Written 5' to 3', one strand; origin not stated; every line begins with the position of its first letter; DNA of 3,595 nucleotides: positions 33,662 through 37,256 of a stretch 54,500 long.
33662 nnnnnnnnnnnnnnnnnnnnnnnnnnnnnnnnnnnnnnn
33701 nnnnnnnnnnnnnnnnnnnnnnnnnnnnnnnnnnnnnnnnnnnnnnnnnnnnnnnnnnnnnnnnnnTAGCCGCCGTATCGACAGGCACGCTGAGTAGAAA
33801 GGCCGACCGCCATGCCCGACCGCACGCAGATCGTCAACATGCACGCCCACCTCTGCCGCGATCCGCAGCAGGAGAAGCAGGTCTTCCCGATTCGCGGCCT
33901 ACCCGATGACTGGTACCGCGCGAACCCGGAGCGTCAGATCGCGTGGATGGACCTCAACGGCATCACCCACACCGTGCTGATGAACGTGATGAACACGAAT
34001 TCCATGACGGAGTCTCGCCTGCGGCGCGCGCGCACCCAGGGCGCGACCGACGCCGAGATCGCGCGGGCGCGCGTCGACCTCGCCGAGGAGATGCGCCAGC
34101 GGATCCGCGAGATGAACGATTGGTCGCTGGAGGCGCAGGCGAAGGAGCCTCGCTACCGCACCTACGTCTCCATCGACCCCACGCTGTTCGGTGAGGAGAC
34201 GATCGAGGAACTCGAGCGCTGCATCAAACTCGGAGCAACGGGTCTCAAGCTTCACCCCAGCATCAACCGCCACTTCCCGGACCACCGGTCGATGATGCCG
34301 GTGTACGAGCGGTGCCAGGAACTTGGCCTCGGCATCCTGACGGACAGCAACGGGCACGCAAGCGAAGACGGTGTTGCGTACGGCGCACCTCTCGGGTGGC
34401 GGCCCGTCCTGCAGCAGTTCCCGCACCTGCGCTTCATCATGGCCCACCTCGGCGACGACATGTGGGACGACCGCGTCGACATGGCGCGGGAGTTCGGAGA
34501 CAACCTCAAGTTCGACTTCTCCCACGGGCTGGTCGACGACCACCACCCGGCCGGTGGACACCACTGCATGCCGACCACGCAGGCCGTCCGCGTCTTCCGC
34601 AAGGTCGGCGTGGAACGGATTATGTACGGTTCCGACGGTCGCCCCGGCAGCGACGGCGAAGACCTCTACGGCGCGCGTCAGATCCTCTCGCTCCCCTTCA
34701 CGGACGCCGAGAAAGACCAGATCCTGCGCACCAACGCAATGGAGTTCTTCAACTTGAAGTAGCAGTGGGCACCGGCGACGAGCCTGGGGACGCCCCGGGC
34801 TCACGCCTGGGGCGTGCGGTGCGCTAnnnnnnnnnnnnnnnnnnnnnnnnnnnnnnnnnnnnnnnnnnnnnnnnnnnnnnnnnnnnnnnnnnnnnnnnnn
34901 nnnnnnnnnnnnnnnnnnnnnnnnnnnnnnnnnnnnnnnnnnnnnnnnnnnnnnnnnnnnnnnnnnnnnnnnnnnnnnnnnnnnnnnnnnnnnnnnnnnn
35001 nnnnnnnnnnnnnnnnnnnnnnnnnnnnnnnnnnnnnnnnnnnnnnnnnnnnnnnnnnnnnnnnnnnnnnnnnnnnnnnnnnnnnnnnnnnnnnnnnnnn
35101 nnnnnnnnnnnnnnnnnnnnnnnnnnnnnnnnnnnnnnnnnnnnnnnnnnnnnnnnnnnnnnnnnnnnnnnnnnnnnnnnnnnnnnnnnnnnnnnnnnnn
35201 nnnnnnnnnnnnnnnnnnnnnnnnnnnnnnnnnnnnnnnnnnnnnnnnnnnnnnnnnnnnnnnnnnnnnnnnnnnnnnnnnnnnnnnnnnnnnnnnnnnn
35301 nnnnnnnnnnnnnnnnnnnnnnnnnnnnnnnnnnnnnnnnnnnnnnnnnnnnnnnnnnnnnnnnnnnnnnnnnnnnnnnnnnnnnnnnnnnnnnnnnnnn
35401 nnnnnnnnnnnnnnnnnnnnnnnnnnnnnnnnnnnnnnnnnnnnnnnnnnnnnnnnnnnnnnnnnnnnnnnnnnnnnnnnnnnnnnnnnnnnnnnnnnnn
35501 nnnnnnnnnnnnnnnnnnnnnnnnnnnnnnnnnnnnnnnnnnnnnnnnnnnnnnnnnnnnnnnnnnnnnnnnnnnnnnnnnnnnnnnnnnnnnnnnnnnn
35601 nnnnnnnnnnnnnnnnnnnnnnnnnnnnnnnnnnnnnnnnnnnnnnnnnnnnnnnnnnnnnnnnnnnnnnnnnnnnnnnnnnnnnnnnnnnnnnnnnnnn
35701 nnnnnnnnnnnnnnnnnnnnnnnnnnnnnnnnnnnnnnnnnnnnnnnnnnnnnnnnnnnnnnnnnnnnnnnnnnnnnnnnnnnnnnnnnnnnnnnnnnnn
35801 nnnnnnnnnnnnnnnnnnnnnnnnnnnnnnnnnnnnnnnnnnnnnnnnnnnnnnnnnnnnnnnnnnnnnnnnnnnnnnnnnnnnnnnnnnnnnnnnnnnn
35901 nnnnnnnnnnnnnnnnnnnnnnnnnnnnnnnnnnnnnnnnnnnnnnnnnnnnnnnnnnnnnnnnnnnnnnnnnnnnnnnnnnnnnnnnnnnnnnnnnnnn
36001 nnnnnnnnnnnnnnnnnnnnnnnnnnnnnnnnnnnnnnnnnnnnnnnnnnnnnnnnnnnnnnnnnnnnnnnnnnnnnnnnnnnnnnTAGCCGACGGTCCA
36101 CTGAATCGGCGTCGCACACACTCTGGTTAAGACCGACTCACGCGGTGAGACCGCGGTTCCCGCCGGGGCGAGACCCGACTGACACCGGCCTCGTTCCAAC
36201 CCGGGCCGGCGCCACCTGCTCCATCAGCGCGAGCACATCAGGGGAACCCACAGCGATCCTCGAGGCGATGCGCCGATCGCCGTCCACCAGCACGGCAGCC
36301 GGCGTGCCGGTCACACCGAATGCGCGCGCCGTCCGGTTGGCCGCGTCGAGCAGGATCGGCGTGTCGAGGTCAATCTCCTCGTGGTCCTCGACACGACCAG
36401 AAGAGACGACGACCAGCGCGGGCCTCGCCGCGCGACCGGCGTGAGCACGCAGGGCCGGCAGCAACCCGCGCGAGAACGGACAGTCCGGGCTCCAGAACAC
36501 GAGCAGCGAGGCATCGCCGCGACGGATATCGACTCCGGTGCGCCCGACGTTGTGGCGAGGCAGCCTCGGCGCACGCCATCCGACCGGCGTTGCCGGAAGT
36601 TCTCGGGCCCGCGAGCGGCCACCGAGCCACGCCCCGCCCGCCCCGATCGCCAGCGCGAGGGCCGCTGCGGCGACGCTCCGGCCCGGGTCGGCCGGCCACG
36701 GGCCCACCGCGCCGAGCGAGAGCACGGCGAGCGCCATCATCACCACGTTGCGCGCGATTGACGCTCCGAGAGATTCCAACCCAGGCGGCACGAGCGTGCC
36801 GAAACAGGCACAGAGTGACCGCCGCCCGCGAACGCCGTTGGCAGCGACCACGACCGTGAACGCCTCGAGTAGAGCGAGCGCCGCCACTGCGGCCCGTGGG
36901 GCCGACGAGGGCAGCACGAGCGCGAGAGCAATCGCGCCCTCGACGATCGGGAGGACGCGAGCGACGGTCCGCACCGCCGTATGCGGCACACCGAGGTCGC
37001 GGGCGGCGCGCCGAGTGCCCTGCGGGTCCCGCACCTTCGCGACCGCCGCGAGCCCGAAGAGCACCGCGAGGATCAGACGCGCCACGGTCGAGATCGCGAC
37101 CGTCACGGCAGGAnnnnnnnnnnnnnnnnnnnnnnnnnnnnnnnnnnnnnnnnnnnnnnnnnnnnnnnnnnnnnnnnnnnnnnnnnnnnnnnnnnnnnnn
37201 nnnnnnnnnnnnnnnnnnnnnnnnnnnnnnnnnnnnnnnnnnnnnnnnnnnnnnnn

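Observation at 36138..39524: Foreign-looking three-gene operon inside the catabolic island: CxxCxxCC protein, Lys-rich/Gly-rich membrane protein, MauE-thioredoxin fusion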

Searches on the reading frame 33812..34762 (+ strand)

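Call 22: search_protein_families(library=pfam, proteins=[window:33812-34762:+], max_evalue=0.00001)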
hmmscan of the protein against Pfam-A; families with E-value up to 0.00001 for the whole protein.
window:33812-34762:+ (316 aa): 1 family
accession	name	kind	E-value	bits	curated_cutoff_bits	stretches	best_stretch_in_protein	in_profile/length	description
PF04909.20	Amidohydro_2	-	1.1e-20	75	26.4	1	80-315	42-289/289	Amidohydrolase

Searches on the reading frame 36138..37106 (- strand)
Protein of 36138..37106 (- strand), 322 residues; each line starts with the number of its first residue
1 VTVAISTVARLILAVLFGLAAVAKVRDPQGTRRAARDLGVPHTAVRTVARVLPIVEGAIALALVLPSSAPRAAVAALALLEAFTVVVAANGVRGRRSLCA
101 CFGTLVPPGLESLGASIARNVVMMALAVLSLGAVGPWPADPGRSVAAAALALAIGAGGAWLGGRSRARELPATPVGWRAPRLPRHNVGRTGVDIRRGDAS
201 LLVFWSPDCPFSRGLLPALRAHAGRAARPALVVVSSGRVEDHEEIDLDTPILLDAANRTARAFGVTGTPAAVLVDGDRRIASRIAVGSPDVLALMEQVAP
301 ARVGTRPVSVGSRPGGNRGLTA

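Call 3: search_protein_families(library=pfam, proteins=[window:36138-37106:-], max_evalue=1)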
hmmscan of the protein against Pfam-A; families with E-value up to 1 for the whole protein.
window:36138-37106:- (322 aa): 9 families
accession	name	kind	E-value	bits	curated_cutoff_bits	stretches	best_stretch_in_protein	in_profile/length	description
PF07291.16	MauE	-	2.5e-23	83.2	27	1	4-131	3-126/128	Methylamine utilisation protein MauE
PF00578.27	AhpC-TSA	-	1.7e-05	25.2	26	1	193-281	22-122/124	AhpC/TSA family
PF13098.12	Thioredoxin_2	-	1.8e-05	25.4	27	1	197-284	5-91/104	Thioredoxin-like domain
PF13564.11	DoxX_2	-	0.00046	20.7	26.3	1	10-93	3-83/103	DoxX-like family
PF07681.17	DoxX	-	0.019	16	23.6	1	7-86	3-82/85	DoxX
PF13728.12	TraF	-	0.019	15.3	23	1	198-287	130-212/224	F plasmid transfer operon protein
PF08534.16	Redoxin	-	0.094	12.9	26.6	1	246-289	85-137/148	Redoxin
PF18024.7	HTH_50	-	0.16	12.1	27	1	31-45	26-40/50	Helix-turn-helix domain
PF13905.12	Thioredoxin_8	-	0.3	11.9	27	0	200-280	4-94/94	Thioredoxin-like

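Call 4: search_protein_families(library=ncbifam, proteins=[window:36138-37106:-], max_evalue=1)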
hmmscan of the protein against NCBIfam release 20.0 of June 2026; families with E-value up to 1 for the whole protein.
window:36138-37106:- (322 aa): 3 families
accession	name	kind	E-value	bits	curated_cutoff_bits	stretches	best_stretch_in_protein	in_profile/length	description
TIGR02661.1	MauD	equivalog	5.9e-06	25.9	188.6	1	189-283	66-162/189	methylamine dehydrogenase accessory protein MauD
NF045576.1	BT_3928_fam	equivalog_domain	0.0064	15.6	250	1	7-128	3-127/358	BT_3928 family protein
NF002854.0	PRK03147.1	subfamily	0.11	12.3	170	1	243-285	115-157/176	thiol-disulfide oxidoreductase ResA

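Call 21: find_homologous_proteins(query=window:36138-37106:-, max_evalue=0.001)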
Query window:36138-37106:- (322 aa): 38 proteins with E <= 0.001 among 8000 candidates.
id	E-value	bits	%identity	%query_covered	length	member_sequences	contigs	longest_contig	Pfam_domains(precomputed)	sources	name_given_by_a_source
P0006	2.0e-168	578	95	94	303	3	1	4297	PF07291.17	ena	-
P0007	6.3e-42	162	45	38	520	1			PF07291.17,PF00085.27,PF08534.17,PF13905.13,PF13098.14,PF00578.28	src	-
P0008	9.3e-39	152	47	32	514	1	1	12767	PF07291.17,PF00085.27,PF08534.17,PF13905.13,PF13098.14,PF00578.28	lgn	-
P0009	1.9e-38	151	33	92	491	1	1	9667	PF07291.17,PF08534.17,PF13098.14,PF00578.28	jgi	jgi:thiol-disulfide isomerase/thioredoxin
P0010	5.5e-38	149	43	40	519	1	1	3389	PF07291.17,PF13564.12,PF00085.27,PF08534.17,PF13905.13,PF13098.14,PF00578.28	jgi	jgi:thiol-disulfide isomerase/thioredoxin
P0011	6.1e-37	146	37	38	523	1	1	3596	PF07291.17,PF13728.13,PF13564.12,PF00085.27,PF08534.17,PF13905.13,PF13098.14,PF00578.28,PF07681.18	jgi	jgi:peroxiredoxin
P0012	1.0e-36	145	44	37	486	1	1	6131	PF07291.17,PF13728.13,PF00085.27,PF08534.17,PF13905.13,PF13098.14,PF00578.28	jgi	jgi:thiol-disulfide isomerase/thioredoxin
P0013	3.8e-36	143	30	96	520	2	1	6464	PF07291.17,PF13564.12,PF00085.27,PF08534.17,PF13905.13,PF13098.14,PF00578.28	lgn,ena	-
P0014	5.8e-36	143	40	32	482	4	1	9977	PF07291.17,PF00085.27,PF08534.17,PF13098.14,PF00578.28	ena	-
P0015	1.4e-34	138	29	96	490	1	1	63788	PF07291.17,PF13564.12,PF00085.27,PF08534.17,PF13905.13,PF13098.14,PF00578.28,PF07681.18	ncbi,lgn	-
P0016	1.8e-34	138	41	36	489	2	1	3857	PF07291.17,PF00085.27,PF08534.17,PF13905.13,PF13098.14,PF00578.28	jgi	jgi:thiol-disulfide isomerase/thioredoxin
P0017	1.0e-33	135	40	37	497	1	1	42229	PF07291.17,PF00085.27,PF08534.17,PF13098.14,PF00578.28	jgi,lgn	-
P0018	3.6e-33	133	41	39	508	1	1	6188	PF07291.17,PF08534.17,PF13098.14,PF00578.28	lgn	-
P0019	5.2e-33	133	45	31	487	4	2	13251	PF07291.17,PF00085.27,PF08534.17,PF13905.13,PF13098.14,PF00578.28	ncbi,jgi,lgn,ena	jgi:thiol-disulfide isomerase/thioredoxin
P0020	1.2e-32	132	40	31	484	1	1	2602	PF07291.17,PF00085.27,PF08534.17,PF13905.13,PF13098.14,PF02630.21,PF00578.28,PF13462.13,PF07681.18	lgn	-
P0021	1.3e-32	132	43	29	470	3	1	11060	PF07291.17,PF00085.27,PF08534.17,PF13098.14,PF00578.28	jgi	-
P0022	5.7e-32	130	31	89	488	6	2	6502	PF07291.17,PF00085.27,PF08534.17,PF13905.13,PF13098.14,PF00578.28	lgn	-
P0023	2.7e-31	127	35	45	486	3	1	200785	PF07291.17,PF13564.12,PF00085.27,PF08534.17,PF13098.14,PF00578.28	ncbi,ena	-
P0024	2.7e-31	127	44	31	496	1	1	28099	PF07291.17,PF00085.27,PF08534.17,PF13098.14,PF05768.21,PF00578.28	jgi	jgi:thiol-disulfide isomerase/thioredoxin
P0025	4.9e-31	126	38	40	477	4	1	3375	PF07291.17,PF00085.27,PF08534.17,PF13905.13,PF13098.14,PF00578.28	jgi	jgi:peroxiredoxin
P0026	6.6e-30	123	43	30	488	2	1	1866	PF07291.17,PF13728.13,PF00085.27,PF08534.17,PF13905.13,PF13098.14,PF00578.28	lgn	-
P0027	1.6e-29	121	40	30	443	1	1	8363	PF07291.17,PF00085.27,PF08534.17,PF13905.13,PF13098.14,PF00578.28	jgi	jgi:thiol-disulfide isomerase/thioredoxin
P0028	8.1e-29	119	35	44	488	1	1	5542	PF07291.17,PF00085.27,PF08534.17,PF13098.14,PF00578.28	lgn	-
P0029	1.3e-28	118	42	34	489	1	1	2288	PF07291.17,PF00085.27,PF08534.17,PF13905.13,PF13098.14,PF00578.28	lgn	-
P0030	1.9e-28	118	41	37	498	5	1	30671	PF07291.17,PF00085.27,PF08534.17,PF13098.14,PF00578.28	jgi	-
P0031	5.5e-26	110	38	30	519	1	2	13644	PF07291.17,PF13564.12,PF00085.27,PF08534.17,PF13098.14,PF00578.28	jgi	jgi:thiol-disulfide isomerase/thioredoxin/uncharacterized membrane protein YphA (DoxX/SURF4 family)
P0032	2.7e-25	108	40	37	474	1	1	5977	PF07291.17,PF00085.27,PF08534.17,PF13098.14,PF00578.28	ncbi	-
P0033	2.0e-24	105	37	31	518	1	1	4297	PF07291.17,PF13564.12,PF08534.17,PF13098.14,PF00578.28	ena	-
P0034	9.2e-23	99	38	26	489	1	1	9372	PF07291.17,PF08534.17,PF13098.14,PF00578.28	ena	-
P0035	2.8e-20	91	38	37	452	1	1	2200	PF07291.17,PF13728.13,PF08534.17,PF13905.13,PF13098.14,PF00578.28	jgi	jgi:protein-disulfide isomerase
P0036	2.9e-20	91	37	35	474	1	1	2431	PF07291.17,PF00085.27,PF08534.17,PF13905.13,PF13098.14,PF00578.28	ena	-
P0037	1.1e-19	89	30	92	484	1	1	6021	PF07291.17,PF08534.17,PF13905.13,PF13098.14,PF00578.28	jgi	jgi:peroxiredoxin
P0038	2.1e-17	82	33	86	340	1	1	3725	PF07291.17,PF00578.28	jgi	jgi:peroxiredoxin/uncharacterized membrane protein YphA (DoxX/SURF4 family)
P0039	3.6e-13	68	38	31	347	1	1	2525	PF07291.17,PF13564.12,PF13098.14,PF07681.18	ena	-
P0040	5.1e-13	67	35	91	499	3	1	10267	PF07291.17,PF08534.17,PF00578.28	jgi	jgi:peroxiredoxin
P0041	8.3e-12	63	30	84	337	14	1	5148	PF07291.17,PF08534.17,PF13098.14,PF00578.28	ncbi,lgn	ncbi:MAG: TlpA disulfide reductase family protein [Solirubrobacteraceae bacterium]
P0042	4.3e-9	54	29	84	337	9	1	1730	PF07291.17,PF08534.17,PF13098.14,PF00578.28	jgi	jgi:thiol-disulfide isomerase/thioredoxin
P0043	6.1e-7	47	36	38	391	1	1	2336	PF07291.17,PF01323.27,PF13462.13,PF07681.18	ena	-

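Call 23: find_encoding_contigs(protein=P0006, flank=10000, max_places=3)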
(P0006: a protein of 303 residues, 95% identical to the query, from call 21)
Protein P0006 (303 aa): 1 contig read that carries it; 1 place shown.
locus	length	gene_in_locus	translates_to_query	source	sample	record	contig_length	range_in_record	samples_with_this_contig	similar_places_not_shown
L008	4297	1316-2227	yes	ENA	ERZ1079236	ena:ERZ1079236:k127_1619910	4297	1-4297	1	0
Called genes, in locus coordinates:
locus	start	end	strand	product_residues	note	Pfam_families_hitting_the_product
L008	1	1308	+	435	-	?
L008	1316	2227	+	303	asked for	PF07291:MauE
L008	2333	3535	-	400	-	PF22691:Thiolase_C_1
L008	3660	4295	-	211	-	?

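Call 76: search_protein_families(library=padloc, proteins=[window:36138-37106:-], max_evalue=1)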
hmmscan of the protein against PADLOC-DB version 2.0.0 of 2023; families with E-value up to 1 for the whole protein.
window:36138-37106:- (322 aa): 0 families

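Call 88: search_protein_families(library=phrogs, proteins=[window:36138-37106:-], max_evalue=0.01)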
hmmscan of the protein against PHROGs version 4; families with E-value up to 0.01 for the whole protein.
window:36138-37106:- (322 aa): 0 families

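Call 94: search_dna_similar(query=window:36138-37106:-, collection=plasmids, mode=protein, max_evalue=0.00001, max_rows=15)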
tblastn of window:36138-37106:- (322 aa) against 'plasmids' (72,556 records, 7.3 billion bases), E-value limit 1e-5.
No match.
